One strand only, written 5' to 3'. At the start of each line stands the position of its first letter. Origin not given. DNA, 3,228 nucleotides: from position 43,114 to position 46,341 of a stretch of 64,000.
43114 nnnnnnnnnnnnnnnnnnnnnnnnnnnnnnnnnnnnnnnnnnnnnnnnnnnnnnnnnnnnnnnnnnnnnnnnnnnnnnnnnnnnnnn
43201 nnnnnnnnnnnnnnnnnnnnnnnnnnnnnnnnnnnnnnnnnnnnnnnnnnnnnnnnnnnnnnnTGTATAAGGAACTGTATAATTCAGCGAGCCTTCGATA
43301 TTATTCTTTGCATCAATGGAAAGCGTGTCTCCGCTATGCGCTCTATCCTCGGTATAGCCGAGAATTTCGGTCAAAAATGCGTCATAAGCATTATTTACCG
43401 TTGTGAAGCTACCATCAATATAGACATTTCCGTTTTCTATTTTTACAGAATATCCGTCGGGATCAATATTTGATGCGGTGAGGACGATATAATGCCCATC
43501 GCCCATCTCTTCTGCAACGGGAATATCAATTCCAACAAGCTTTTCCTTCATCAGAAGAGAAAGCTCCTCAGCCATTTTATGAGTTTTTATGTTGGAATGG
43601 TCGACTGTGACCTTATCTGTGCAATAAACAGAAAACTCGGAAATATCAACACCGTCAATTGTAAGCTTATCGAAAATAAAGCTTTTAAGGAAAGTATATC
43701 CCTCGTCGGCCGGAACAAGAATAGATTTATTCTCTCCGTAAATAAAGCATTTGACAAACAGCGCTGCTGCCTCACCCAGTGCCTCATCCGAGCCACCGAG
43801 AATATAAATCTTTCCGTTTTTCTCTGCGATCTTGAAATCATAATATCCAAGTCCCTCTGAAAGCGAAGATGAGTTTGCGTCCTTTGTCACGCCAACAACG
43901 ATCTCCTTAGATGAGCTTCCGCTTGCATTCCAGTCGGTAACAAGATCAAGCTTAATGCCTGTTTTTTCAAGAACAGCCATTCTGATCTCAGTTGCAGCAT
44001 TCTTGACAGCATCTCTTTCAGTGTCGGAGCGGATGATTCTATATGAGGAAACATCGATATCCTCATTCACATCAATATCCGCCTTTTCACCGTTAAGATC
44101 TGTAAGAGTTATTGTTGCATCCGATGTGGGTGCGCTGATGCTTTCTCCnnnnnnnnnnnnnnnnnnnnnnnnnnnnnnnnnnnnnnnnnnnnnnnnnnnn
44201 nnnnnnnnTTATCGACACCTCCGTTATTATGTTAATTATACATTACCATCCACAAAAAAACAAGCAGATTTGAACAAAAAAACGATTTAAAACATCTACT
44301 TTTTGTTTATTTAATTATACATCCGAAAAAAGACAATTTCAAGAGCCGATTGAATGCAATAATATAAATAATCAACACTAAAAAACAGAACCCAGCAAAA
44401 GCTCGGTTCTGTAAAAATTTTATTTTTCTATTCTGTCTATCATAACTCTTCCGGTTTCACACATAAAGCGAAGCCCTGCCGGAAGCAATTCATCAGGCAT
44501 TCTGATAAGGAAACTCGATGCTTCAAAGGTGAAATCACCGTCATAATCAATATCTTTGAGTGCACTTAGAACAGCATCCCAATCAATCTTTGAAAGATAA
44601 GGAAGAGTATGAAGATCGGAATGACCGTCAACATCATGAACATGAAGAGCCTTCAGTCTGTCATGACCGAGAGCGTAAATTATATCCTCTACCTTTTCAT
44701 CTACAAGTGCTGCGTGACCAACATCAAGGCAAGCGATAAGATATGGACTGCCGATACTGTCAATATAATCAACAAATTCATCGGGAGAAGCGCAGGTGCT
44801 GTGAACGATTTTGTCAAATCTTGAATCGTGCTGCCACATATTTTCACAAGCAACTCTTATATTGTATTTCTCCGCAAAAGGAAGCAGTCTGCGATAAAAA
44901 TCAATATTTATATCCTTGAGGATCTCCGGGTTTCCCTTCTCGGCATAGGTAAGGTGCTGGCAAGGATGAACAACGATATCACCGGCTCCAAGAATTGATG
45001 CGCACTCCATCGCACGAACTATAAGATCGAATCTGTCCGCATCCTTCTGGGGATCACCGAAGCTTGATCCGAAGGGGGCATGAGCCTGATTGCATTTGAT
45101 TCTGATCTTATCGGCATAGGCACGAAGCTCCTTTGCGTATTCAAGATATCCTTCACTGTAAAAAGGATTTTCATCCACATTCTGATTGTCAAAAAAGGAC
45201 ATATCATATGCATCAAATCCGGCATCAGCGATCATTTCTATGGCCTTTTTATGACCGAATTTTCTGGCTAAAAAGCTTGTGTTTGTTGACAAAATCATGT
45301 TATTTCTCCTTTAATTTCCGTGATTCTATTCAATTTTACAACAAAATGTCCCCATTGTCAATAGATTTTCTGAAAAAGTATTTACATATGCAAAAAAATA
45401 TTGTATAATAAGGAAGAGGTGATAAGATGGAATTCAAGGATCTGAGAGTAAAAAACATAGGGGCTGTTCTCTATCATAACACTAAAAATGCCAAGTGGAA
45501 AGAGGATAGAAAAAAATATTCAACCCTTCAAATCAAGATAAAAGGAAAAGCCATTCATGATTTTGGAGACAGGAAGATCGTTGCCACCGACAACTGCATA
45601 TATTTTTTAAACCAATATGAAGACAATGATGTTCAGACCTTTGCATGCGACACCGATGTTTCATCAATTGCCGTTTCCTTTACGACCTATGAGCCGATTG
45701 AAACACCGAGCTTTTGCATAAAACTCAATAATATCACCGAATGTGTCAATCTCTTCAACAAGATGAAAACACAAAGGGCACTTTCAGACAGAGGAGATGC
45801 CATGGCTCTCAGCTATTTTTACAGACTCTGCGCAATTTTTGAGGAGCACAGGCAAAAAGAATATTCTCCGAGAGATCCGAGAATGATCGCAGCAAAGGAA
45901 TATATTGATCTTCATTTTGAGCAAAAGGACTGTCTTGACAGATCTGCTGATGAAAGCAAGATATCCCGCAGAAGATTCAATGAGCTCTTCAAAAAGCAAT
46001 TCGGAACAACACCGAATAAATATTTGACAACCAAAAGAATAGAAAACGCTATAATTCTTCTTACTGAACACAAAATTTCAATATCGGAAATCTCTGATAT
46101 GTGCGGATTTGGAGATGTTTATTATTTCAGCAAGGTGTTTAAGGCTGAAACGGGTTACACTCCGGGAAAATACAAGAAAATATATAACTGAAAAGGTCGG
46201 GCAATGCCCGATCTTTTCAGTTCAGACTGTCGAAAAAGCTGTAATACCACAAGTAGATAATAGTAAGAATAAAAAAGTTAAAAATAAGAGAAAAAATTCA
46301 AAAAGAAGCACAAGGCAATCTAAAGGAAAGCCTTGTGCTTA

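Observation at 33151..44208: Six tandem GH26-family paralogs in two operons, with modular N-terminal domains and no transporter or dedicated regulator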

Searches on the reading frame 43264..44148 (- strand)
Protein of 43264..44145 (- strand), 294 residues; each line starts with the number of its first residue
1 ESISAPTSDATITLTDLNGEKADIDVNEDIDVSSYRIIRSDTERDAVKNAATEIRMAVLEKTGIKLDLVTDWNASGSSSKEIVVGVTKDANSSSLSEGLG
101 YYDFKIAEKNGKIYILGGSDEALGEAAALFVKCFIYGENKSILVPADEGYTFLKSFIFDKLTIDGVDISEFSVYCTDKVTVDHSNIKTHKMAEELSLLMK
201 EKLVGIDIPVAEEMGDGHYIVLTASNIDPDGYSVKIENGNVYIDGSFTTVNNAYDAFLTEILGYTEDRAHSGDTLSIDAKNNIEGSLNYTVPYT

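Call 14: find_homologous_proteins(query=window:43264-44145:-, max_evalue=0.001)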
Query window:43264-44145:- (294 aa): 2 proteins with E <= 0.001 among 1592 candidates.
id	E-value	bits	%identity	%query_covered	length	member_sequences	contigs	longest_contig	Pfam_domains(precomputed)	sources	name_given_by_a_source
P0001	2.1e-47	180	42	96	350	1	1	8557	-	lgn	-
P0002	1.5e-23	102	46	47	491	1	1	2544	PF02156.22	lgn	-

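Call 34: predict_structure(alignment_id=A4)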
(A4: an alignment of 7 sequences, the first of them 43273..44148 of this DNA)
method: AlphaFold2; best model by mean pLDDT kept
length: 292 residues; sequences in the alignment: 7
mean_pLDDT: 81.9   pTM: 0.61
mean pLDDT of the five models: 81.9, 81.4, 79.7, 78.2, 78.1
residues with pLDDT >= 90: 104; 70-90: 136; 50-70: 43; < 50: 9
segments of 3 or more residues with pLDDT < 50: 1-8
pLDDT, mean of each block of 10 residues (from residue 1): 44 75 83 89 81 93 91 64 77 56 81 85 87 86 83 75 91 84 65 92 85 90 89 93 92 94 83 82 89 62
secondary structure, 60 per line:
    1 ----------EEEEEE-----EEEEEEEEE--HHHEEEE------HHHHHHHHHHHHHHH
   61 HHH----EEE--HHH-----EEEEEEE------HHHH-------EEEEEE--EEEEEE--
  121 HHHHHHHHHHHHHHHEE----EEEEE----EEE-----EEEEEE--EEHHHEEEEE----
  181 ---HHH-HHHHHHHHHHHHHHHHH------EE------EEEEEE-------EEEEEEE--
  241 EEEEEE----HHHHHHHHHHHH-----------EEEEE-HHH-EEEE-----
elements in order: E11-16 E22-30 E36-39 H46-63 E68-70 E81-87 H94-97 E105-110 E113-118 H121-135 E142-146 E151-153 E159-164 E172-176 H188-204 E219-224 E232-238 E241-246 H251-262 E274-278 E284-287

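Call 35: search_protein_representatives(alignment_id=A4)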
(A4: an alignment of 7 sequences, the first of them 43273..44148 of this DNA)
Query: 7 sequences, 287 profile positions. Proteins with E-value up to 0.001 (for the whole library): 3341; up to 1e-10: 1184; up to 1e-30: 44. The best 150 are listed.
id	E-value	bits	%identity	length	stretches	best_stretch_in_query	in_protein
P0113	1.1e-124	431.6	-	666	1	1-287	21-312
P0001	9.1e-112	389.2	-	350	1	1-287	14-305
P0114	4.8e-102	357.3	-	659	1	1-287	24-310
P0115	9.9e-58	211.9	-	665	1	1-287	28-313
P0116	3.1e-55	203.7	-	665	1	7-286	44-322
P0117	6.5e-54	199.3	-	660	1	27-284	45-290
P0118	8.4e-54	199.0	-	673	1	3-285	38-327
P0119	4.1e-53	196.7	-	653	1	11-287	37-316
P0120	3.6e-52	193.6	-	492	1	155-287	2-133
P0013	1.5e-50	188.3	-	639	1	15-284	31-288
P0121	3.6e-48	180.5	-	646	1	18-282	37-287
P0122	1.8e-47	178.2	-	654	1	20-272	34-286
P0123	1.5e-46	175.2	-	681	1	11-286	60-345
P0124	7.3e-45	169.6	-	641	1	17-283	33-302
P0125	1.6e-43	165.2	-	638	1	32-285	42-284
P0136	1.8e-37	145.3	-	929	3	35-192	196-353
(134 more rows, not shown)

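Call 38: search_protein_families(library=pfam, alignment_id=A5, max_evalue=0.001)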
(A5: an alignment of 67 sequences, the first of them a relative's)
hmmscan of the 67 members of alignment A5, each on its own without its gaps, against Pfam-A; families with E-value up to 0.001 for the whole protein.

A. member 1, P0136 (929 aa): 1 family
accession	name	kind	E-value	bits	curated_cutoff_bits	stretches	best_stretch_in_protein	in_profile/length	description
PF03648.19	Glyco_hydro_67N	-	1.1e-05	26.1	24.3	0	201-283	25-112/120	Glycosyl hydrolase family 67 N-terminus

B. families by the number of members that match (of 67 scanned): 23 families
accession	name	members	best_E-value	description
PF03372.29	Exo_endo_phos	15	1.9e-15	Endonuclease/Exonuclease/phosphatase family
PF03009.23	GDPD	11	5.6e-25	Glycerophosphoryl diester phosphodiesterase family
PF02838.20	Glyco_hydro_20b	6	5e-10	Glycosyl hydrolase family 20, domain 2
PF13472.12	Lipase_GDSL_2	4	1.5e-23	GDSL-like Lipase/Acylhydrolase family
PF00657.28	Lipase_GDSL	4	3.4e-18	GDSL-like Lipase/Acylhydrolase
PF13229.12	Beta_helix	4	1e-16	Right handed beta helix region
PF00753.33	Lactamase_B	4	8.7e-10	Metallo-beta-lactamase superfamily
PF00245.25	Alk_phosphatase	2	9e-30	Alkaline phosphatase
PF13088.12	BNR_2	2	2.8e-21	BNR repeat-like domain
PF03648.19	Glyco_hydro_67N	2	1.1e-11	Glycosyl hydrolase family 67 N-terminus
PF00722.28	Glyco_hydro_16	2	2.1e-07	Glycosyl hydrolases family 16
PF14529.12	Exo_endo_phos_2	2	2.9e-07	Endonuclease-reverse transcriptase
PF12971.12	NAGLU_N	2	1.4e-05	Alpha-N-acetylglucosaminidase (NAGLU) N-terminal domain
PF04616.20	Glyco_hydro_43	1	4.5e-43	Glycosyl hydrolases family 43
PF01676.23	Metalloenzyme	1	8.6e-08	Metalloenzyme superfamily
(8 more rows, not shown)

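Call 39: fold_search(model_id=the predicted structure, library=pdb)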
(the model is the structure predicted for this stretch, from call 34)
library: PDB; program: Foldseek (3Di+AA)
matches with E <= 10: 636; with E <= 0.001: 73
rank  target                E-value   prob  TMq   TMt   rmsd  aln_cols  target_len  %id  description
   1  4h04_A                9.3e-06  1.00  0.33  0.17  12.3       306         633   13  Lacto-N-biosidase from Bifidobacterium bifidum (released 2013-03-20)
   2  4zmh_A                1.7e-05  1.00  0.34  0.12   9.7       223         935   10  Crystal structure of a five-domain GH115 alpha-Glucuronidase from the Marine Bacterium Saccharophagus degradans 2-40T (released 2016-05-04)
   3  2cbi_A                2.5e-05  1.00  0.32  0.17   9.0       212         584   12  Structure of the Clostridium perfringens NagJ family 84 glycoside hydrolase, a homologue of human O-GlcNAcase (released 2006-02-13)
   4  8pxu_A                3.4e-05  1.00  0.31  0.15  15.0       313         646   12  Targeting extended blood antigens by Akkermansia muciniphila enzymes unveils a missing link for generating universal d (released 2024-02-28)
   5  5bxr_A                4.0e-05  1.00  0.32  0.16   8.1       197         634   14  LNBase in complex with LNB-NHAcDNJ (released 2015-09-09)
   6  9joq                  4.0e-05  1.00  0.30  0.12   8.7       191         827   10  SDACS: A synergistic strategy using both crystallographic and AlphaFold structures to improve thermostability and activi (released 2026-04-08)
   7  8pxt_A                4.0e-05  1.00  0.31  0.16  15.3       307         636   11  Targeting extended blood antigens by Akkermansia muciniphila enzymes unveils a missing link for generating universal d (released 2024-02-28)
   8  8pxt_B                4.6e-05  1.00  0.32  0.16   9.4       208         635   13  Targeting extended blood antigens by Akkermansia muciniphila enzymes unveils a missing link for generating universal d (released 2024-02-28)
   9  8pxv_C                4.9e-05  1.00  0.31  0.16   9.0       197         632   15  Targeting extended blood antigens by Akkermansia muciniphila enzymes unveils a missing link for generating universal d (released 2024-02-28)
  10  2wb5_A                4.9e-05  1.00  0.32  0.17   8.6       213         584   13  GlcNAcstatins are nanomolar inhibitors of human O-GlcNAcase inducing cellular hyper-O-GlcNAcylation (released 2009-03-31)
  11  8pxu_C                4.9e-05  1.00  0.31  0.16  15.2       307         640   11  Targeting extended blood antigens by Akkermansia muciniphila enzymes unveils a missing link for generating universal d (released 2024-02-28)
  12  2j62_A                5.5e-05  1.00  0.31  0.17   8.8       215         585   13  Structure of a bacterial O-glcnacase in complex with glcnacstatin (released 2007-02-13)
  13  4zmh_B                6.6e-05  1.00  0.33  0.12   9.5       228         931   10  Crystal structure of a five-domain GH115 alpha-Glucuronidase from the Marine Bacterium Saccharophagus degradans 2-40T (released 2016-05-04)
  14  2yds_A                6.6e-05  1.00  0.31  0.17   8.8       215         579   13  CpOGA D298N in complex with TAB1-derived O-GlcNAc peptide (released 2012-03-14)
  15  2v5c_A                7.4e-05  1.00  0.32  0.17   8.8       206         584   12  Family 84 glycoside hydrolase from Clostridium perfringens, 2.1 Angstrom structure (released 2009-01-27)
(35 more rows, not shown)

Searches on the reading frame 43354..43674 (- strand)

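Call 20: search_protein_families(library=pfam, alignment_id=A3, max_evalue=10)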
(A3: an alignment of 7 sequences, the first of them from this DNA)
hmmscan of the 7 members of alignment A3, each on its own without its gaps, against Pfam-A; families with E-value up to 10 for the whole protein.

A. member 1, seq(107 aa): 2 families
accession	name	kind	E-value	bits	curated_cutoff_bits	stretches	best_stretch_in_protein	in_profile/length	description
PF02838.20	Glyco_hydro_20b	-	0.021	16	26.1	1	20-89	22-92/124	Glycosyl hydrolase family 20, domain 2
PF07902.16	Gp58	-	0.021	13.6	34.5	1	68-104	369-404/594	gp58-like protein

B. families by the number of members that match (of 7 scanned): 8 families
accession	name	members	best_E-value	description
PF02838.20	Glyco_hydro_20b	2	0.021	Glycosyl hydrolase family 20, domain 2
PF16075.10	DUF4815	1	0.00044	Domain of unknown function (DUF4815)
PF04972.22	BON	1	0.012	BON domain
PF07902.16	Gp58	1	0.021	gp58-like protein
PF12992.12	DUF3876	1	0.052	Domain of unknown function, B. Theta Gene description (DUF3876)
PF11589.14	DUF3244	1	0.083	Domain of unknown function (DUF3244)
PF09421.15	FRQ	1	0.096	Frequency clock protein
PF06739.17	SBBP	1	0.12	Beta-propeller repeat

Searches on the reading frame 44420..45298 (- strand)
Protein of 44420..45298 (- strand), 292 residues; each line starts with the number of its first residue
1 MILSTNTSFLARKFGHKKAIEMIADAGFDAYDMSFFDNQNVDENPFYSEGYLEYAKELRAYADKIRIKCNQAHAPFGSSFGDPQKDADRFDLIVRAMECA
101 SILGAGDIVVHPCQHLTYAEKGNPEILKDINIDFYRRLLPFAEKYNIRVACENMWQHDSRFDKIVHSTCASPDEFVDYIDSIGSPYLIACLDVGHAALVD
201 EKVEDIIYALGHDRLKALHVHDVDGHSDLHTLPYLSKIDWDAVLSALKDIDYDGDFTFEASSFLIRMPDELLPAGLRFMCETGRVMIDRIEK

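Call 3: search_protein_families(library=pfam, proteins=[window:44420-45298:-], max_evalue=0.01)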
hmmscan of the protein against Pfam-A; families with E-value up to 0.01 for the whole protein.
window:44420-45298:- (292 aa): 1 family
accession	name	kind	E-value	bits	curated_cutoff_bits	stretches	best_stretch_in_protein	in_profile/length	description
PF01261.30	AP_endonuc_2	-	2.3e-35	122.9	31.1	1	21-280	2-247/249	Xylose isomerase-like TIM barrel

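Call 77: search_solved_structures(query=window:44420-45298:-, max_evalue=0.00001)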
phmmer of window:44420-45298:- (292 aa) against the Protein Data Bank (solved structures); distinct sequences matched with E-value up to 0.00001: 3.
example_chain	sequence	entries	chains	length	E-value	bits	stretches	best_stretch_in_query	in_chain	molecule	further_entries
3wqo_A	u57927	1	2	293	9.3e-10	41.8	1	19-262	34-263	Uncharacterized protein MJ1311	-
8xix_A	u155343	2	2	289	6.2e-06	29.2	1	124-259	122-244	D-tagatose 3-epimerase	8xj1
8xiv_A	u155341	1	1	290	6.3e-06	29.2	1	124-259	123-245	D-tagatose 3-epimerase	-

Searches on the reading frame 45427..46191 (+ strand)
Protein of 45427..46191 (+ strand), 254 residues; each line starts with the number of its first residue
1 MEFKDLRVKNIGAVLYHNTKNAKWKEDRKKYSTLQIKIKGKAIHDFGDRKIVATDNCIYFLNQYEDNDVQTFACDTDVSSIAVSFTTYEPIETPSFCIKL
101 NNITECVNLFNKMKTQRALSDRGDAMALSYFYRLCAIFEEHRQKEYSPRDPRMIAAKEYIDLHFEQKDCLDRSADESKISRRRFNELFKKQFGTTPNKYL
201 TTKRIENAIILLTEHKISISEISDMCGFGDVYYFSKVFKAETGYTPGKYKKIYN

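Call 3: search_protein_families(library=pfam, proteins=[window:45427-46191:+], max_evalue=0.01)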
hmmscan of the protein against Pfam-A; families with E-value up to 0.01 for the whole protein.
window:45427-46191:+ (254 aa): 3 families
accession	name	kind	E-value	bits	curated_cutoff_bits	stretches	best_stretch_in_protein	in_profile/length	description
PF12833.13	HTH_18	-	2.2e-20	73.1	33.6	1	174-251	2-79/80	Helix-turn-helix domain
PF00165.29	HTH_AraC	-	2.3e-18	66.3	26.6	2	215-249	7-40/42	Bacterial regulatory helix-turn-helix proteins, AraC family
PF02144.21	Rad1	-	0.0064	16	24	1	89-130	71-106/257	Repair protein Rad1/Rec1/Rad17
